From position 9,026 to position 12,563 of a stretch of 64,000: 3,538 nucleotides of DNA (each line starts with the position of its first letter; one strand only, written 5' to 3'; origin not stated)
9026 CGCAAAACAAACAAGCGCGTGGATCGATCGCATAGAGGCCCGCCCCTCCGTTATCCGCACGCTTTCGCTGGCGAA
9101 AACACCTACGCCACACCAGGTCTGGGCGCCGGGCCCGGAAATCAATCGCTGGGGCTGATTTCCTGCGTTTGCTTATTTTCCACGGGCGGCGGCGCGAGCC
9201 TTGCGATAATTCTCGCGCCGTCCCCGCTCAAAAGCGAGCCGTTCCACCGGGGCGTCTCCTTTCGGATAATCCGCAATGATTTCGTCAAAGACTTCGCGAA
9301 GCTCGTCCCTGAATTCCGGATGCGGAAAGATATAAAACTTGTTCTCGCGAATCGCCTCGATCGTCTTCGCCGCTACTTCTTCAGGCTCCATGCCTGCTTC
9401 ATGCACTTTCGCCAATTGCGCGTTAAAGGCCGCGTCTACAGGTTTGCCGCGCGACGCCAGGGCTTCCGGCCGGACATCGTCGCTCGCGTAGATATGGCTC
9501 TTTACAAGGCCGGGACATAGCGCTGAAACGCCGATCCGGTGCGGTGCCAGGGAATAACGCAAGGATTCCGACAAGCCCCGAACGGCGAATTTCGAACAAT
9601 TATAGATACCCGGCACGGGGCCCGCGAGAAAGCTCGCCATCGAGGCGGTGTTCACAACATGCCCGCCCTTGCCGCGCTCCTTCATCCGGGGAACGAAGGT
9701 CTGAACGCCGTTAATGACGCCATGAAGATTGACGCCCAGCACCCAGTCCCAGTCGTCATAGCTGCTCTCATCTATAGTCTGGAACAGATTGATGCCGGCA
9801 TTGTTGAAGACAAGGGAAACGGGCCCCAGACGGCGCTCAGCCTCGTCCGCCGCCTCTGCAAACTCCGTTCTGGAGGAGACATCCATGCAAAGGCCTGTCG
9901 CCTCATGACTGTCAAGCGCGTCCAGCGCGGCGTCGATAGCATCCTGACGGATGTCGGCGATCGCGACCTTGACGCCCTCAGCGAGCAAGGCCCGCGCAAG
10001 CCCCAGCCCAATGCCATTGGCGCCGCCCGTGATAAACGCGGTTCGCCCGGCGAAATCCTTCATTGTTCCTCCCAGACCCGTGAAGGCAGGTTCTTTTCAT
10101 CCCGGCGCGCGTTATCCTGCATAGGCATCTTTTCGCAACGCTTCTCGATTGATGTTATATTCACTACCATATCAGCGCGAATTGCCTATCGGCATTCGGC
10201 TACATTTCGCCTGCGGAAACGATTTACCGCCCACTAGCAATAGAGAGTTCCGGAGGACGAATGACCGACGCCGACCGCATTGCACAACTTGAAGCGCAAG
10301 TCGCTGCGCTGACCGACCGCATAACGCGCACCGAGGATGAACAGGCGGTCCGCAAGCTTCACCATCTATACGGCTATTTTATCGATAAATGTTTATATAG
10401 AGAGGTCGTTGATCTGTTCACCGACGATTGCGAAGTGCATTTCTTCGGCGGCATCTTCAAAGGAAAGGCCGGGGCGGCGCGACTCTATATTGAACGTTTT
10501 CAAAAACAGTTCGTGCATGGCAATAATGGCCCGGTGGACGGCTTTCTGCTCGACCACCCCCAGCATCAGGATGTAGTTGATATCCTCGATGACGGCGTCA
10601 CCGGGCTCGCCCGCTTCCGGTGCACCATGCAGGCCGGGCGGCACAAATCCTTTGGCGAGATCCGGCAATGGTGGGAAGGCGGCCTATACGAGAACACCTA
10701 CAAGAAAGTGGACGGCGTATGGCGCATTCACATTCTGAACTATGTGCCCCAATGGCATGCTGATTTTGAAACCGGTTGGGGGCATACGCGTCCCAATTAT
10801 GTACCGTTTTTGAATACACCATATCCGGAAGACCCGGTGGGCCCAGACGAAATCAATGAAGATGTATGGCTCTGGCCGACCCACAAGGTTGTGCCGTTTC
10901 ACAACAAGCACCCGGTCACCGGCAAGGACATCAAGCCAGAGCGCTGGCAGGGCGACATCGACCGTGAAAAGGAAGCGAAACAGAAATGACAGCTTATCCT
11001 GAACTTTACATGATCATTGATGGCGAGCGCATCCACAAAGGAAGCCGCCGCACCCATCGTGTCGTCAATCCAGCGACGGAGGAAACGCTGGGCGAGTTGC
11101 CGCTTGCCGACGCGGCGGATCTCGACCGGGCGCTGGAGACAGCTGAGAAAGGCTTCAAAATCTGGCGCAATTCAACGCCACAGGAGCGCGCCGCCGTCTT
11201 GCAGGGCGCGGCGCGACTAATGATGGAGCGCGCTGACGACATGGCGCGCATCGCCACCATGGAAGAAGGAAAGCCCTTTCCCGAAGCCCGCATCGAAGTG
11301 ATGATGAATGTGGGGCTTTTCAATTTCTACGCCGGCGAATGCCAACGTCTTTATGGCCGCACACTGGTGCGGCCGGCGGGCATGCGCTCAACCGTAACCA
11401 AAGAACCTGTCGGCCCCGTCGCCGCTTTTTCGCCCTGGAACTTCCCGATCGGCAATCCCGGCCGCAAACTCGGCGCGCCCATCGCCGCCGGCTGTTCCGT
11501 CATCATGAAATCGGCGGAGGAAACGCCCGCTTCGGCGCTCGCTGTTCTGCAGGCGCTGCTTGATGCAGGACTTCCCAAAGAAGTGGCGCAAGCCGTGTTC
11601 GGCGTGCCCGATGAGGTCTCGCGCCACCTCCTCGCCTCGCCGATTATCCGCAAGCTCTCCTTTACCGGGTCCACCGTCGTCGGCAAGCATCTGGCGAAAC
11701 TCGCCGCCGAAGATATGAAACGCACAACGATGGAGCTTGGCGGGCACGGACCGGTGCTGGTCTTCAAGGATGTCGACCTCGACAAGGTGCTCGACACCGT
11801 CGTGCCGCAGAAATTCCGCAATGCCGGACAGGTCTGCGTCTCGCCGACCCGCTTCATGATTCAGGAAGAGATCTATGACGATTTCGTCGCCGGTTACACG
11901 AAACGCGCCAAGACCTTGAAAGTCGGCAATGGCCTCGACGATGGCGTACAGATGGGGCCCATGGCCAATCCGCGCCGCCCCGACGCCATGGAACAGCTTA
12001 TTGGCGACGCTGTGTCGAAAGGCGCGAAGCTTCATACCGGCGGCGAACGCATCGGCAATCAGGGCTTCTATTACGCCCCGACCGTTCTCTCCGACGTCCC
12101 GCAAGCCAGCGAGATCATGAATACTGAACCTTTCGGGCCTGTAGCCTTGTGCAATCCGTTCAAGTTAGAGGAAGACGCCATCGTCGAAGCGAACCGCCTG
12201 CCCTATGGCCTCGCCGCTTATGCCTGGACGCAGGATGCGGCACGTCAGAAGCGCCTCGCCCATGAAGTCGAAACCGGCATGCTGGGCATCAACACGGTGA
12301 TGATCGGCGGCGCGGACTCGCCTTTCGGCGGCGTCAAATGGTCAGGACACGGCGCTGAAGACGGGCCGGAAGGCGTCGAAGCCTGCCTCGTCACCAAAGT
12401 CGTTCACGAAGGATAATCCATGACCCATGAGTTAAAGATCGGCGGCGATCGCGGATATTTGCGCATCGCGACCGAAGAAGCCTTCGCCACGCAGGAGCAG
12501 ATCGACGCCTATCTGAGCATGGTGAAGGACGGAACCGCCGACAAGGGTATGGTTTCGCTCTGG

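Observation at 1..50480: About 50-kb single-locus toolkit for lignin dimers, possibly in a non-sphingomonad host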

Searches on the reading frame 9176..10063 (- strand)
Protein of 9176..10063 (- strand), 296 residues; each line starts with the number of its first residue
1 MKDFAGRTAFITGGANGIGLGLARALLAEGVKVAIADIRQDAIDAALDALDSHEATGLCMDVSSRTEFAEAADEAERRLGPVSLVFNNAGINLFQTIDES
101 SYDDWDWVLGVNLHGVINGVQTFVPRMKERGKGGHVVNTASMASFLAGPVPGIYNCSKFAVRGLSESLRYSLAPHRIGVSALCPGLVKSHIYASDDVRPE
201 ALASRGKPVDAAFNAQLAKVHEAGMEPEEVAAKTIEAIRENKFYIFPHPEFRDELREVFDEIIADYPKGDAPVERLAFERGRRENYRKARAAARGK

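Call 12: search_protein_families(library=pfam, proteins=[window:9176-10063:-], max_evalue=0.001)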
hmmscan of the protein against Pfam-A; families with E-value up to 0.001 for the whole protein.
window:9176-10063:- (296 aa): 4 families
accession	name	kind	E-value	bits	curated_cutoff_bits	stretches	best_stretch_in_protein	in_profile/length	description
PF00106.31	adh_short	-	1.1e-47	162.4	26.6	1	8-192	2-187/195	short chain dehydrogenase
PF13561.12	adh_short_C2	-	1.4e-32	113.6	27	1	15-194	3-183/236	Enoyl-(Acyl carrier protein) reductase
PF08659.16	KR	-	4.1e-10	40.3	22.6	1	9-158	3-153/180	KR domain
PF23441.1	SDR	-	0.00061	19.7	27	0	4-53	5-55/258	SDR-like rossmann domain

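Call 39: search_protein_families(library=ncbifam, proteins=[window:9176-10063:-], max_evalue=1e-8)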
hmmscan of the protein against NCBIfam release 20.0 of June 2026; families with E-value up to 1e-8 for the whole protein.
window:9176-10063:- (296 aa): 191 families (the best 25 are shown)
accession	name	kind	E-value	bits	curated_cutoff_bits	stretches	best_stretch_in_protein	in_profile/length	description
NF004843.0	PRK06194.1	equivalog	8.4e-75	251.9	308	1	1-280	1-287/295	hypothetical protein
NF004514.1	PRK05855.1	equivalog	3.5e-52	177.8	455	1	2-243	309-548/578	SDR family oxidoreductase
NF004529.0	PRK05876.1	equivalog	1.5e-50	172.3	338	1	1-262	1-261/275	short chain dehydrogenase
NF005881.0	PRK07832.1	equivalog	1.2e-49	169.1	296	1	2-249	5-249/287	SDR family oxidoreductase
NF004196.0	PRK05650.1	equivalog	8.5e-49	166.1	297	1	9-252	5-239/272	SDR family oxidoreductase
NF005878.0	PRK07825.1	subfamily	3.9e-46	157.6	287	1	2-194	5-194/278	short chain dehydrogenase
TIGR02415.1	23BDH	subfamily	1.3e-42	146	304.35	1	7-232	1-227/254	acetoin reductase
NF005559.1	PRK07231.1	subfamily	3.6e-42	144.6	215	1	4-193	2-192/249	glucose 1-dehydrogenase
NF005594.0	PRK07326.1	equivalog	6.1e-40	137.2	271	1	2-192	2-191/237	SDR family oxidoreductase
NF006394.0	PRK08643.1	equivalog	1.4e-39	136.1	381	1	7-231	4-229/257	(S)-acetoin forming diacetyl reductase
NF004526.0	PRK05872.1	subfamily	8.9e-39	133.3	276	1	2-181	6-184/297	short-chain dehydrogenase/reductase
NF004824.0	PRK06180.1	subfamily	1e-38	133.1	298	1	7-191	5-187/279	oxidoreductase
NF006123.0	PRK08267.1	equivalog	2.2e-38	132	261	1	8-241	4-223/261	SDR family oxidoreductase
NF004198.0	PRK05653.1-3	equivalog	2.5e-38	131.9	296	1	3-192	4-194/248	3-oxoacyl-ACP reductase FabG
NF009093.0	PRK12429.1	subfamily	3.1e-36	125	258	1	4-192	3-192/259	3-hydroxybutyrate dehydrogenase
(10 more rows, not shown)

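Call 40: search_solved_structures(query=window:9176-10063:-, max_evalue=1e-20, show_alignments=4)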
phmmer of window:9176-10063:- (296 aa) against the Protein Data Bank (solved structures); distinct sequences matched with E-value up to 1e-20: 93 (the best 60 are shown).
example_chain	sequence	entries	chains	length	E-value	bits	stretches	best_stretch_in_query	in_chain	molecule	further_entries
3ioy_A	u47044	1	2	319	8.7e-119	399.6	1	1-294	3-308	Short-chain dehydrogenase/reductase SDR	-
4ya6_A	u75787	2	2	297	1.4e-69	238.1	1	1-263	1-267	C alpha-dehydrogenase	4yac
4y98_A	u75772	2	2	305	2.2e-59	204.6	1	1-266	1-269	C alpha-dehydrogenase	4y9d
4yae_A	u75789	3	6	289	3e-57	197.6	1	3-268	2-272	C alpha-dehydrogenase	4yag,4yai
3tjr_A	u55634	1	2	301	1.4e-48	169.2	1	3-264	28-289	short chain dehydrogenase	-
5ig2_A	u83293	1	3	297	6e-48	167.1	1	2-256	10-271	Short-chain dehydrogenase/reductase SDR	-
1geg_A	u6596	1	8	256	1e-33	120.4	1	7-233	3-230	ACETOIN REDUCTASE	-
3a28_C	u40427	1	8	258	1e-31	113.8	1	7-245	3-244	L-2.3-butanediol dehydrogenase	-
3wye_A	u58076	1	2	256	2.6e-31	112.5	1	7-231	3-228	Diacetyl reductase [(S)-acetoin forming],L-2,3-butanediol dehydrogenase,Diacetyl reductase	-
7e6o_C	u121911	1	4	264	4e-31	111.9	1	5-190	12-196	Short-chain dehydrogenase/reductase SDR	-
1nff_A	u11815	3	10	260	1.7e-30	109.9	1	5-212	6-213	Putative oxidoreductase Rv2002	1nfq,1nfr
1zjy_A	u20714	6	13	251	3.7e-30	108.8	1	5-207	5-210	R-specific alcohol dehydrogenase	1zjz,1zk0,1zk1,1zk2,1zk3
4rf5_A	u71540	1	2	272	1.1e-29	107.2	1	5-205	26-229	NADPH dependent R-specific alcohol dehydrogenase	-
8kcn_A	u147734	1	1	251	1.8e-29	106.5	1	5-205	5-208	NADP-dependent (R)-specific alcohol dehydrogenase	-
7p36_A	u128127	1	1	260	2e-29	106.3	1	5-205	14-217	NADPH dependent R-specific alcohol dehydrogenase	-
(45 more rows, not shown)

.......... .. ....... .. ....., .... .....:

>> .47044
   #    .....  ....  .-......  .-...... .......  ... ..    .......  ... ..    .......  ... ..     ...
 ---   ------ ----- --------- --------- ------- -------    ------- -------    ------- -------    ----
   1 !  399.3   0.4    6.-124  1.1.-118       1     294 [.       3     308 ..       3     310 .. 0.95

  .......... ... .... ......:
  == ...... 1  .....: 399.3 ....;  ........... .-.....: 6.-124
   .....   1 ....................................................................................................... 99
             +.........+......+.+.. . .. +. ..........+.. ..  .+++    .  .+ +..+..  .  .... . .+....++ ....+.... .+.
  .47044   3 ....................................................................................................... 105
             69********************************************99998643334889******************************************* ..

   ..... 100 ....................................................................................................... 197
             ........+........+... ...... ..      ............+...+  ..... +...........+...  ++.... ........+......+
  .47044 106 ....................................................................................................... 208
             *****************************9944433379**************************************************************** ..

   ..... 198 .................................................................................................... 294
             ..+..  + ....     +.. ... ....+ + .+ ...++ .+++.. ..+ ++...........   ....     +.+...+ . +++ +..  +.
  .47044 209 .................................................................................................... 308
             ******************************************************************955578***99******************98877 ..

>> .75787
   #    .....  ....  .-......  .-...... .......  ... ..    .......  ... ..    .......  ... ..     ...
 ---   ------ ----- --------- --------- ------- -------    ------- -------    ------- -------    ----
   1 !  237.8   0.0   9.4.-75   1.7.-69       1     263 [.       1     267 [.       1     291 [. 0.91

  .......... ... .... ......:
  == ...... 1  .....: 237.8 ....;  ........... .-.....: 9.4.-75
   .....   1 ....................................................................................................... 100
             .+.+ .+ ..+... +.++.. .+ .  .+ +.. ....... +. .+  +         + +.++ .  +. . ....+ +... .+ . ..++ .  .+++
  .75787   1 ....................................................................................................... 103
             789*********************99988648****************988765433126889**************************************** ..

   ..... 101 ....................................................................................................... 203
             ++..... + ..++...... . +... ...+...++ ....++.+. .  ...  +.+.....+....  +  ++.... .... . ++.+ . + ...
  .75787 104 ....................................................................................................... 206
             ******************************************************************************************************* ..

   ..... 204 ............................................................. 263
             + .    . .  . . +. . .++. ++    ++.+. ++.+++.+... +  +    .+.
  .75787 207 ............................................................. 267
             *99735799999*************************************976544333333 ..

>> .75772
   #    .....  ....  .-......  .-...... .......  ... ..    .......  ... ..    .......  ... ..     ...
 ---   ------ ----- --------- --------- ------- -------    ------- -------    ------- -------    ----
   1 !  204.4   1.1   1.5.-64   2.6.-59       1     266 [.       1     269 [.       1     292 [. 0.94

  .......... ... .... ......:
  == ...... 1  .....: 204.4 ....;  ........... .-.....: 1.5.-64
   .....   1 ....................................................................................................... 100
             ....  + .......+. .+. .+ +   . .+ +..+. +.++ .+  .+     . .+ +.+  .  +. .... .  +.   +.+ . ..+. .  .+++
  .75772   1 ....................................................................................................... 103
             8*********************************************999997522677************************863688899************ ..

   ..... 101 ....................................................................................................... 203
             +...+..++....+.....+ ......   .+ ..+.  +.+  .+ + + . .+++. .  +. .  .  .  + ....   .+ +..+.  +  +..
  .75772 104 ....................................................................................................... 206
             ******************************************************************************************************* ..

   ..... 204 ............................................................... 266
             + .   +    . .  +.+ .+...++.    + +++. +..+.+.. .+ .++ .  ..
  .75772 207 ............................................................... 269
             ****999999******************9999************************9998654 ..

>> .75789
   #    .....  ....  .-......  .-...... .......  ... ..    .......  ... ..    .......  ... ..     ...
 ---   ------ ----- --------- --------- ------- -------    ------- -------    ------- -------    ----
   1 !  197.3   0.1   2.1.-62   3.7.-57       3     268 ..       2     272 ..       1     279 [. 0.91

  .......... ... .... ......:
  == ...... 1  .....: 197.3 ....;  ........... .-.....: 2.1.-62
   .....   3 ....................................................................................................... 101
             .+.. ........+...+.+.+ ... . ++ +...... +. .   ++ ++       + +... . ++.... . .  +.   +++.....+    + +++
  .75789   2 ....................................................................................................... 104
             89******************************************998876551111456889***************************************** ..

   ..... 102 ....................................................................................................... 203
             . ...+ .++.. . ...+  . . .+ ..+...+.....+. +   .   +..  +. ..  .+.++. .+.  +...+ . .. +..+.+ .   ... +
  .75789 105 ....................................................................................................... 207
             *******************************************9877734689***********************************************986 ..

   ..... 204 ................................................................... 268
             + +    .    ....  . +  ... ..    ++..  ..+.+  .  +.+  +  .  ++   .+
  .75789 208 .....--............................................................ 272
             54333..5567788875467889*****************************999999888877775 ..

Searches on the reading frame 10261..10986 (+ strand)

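Call 13: search_protein_families(library=pfam, proteins=[window:10261-10986:+], max_evalue=0.001)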
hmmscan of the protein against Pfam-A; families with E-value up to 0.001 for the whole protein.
window:10261-10986:+ (242 aa): 1 family
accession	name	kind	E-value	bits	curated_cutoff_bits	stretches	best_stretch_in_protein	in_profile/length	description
PF13577.12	SnoaL_4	-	9e-24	84.3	24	1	23-157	2-123/126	SnoaL-like domain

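Call 39: search_protein_families(library=ncbifam, proteins=[window:10261-10986:+], max_evalue=1e-8)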
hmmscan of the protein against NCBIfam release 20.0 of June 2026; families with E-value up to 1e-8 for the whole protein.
window:10261-10986:+ (242 aa): 0 families

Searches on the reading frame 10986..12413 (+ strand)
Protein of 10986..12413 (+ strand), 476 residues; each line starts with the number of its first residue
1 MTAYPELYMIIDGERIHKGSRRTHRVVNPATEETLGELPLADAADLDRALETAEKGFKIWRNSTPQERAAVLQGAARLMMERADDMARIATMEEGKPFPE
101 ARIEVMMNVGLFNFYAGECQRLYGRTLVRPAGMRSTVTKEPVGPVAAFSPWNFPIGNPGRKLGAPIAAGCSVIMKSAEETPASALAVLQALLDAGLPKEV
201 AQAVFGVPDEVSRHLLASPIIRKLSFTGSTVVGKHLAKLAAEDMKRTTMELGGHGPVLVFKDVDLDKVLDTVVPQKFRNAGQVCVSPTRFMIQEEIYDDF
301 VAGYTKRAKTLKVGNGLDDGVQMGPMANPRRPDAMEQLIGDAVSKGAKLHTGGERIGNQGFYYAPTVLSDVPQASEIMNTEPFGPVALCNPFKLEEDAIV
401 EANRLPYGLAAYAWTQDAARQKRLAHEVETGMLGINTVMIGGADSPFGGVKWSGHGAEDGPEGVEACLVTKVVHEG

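Call 13: search_protein_families(library=pfam, proteins=[window:10986-12413:+], max_evalue=0.001)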
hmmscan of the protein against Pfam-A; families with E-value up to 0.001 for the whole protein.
window:10986-12413:+ (476 aa): 1 family
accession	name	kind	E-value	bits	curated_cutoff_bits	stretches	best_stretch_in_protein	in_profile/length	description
PF00171.27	Aldedh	-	1.1e-151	506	23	1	20-473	5-461/461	Aldehyde dehydrogenase family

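Call 63: search_protein_families(library=ncbifam, proteins=[window:10986-12413:+], max_evalue=1e-10)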
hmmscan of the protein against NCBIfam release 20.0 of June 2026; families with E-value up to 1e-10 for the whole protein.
window:10986-12413:+ (476 aa): 38 families (the best 25 are shown)
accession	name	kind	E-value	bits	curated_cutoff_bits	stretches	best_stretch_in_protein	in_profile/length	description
TIGR01780.1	SSADH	subfamily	3.7e-135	451.3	646.35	1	26-471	1-448/448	succinate-semialdehyde dehydrogenase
NF008415.0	PRK11241.1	equivalog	8.7e-118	394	828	1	10-471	14-476/482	NADP-dependent succinate-semialdehyde dehydrogenase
NF010000.0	PRK13473.1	subfamily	2.9e-114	382.3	615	1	9-471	5-468/475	aminobutyraldehyde dehydrogenase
TIGR01804.1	BADH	equivalog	1.3e-106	356.9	668.6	1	11-464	2-460/467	betaine-aldehyde dehydrogenase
TIGR02299.1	HpaE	equivalog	1.1e-103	347.4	638.35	1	9-472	3-473/488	5-carboxymethyl-2-hydroxymuconate semialdehyde dehydrogenase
NF006916.0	PRK09407.1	equivalog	4.5e-101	339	521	1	16-466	28-483/526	succinic semialdehyde dehydrogenase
NF009725.0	PRK13252.1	equivalog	6.4e-99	331.6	593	1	4-472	4-476/488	betaine-aldehyde dehydrogenase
NF045735.1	PaDhStyDPseudo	equivalog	1.5e-97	327.3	850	1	9-473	5-479/483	phenylacetaldehyde dehydrogenase StyD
NF006915.0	PRK09406.1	equivalog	1.7e-92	310.7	730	1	26-472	5-453/457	NADP-dependent succinic semialdehyde dehydrogenase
NF040648.1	lactal_redase_Meth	equivalog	3e-90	303.5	650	1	9-461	1-448/463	lactaldehyde dehydrogenase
NF042993.1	AlphKGSA_gudD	equivalog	6.3e-90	302.2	770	1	10-463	7-468/481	alpha-ketoglutaric semialdehyde dehydrogenase GucD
NF052305.1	DioxValDhHalo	equivalog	9.4e-90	301.8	750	1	10-474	8-480/483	2,5-dioxovalerate dehydrogenase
TIGR03374.1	ABALDH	equivalog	5.4e-86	289.3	909.3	1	9-467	4-463/472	aminobutyraldehyde dehydrogenase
NF007497.0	PRK10090.1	equivalog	2.1e-85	287.3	500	1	6-474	6-476/480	aldehyde dehydrogenase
NF045736.1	PaDhStyDRhodo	equivalog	2.9e-85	286.6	800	1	9-473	5-475/479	phenylacetaldehyde dehydrogenase StyD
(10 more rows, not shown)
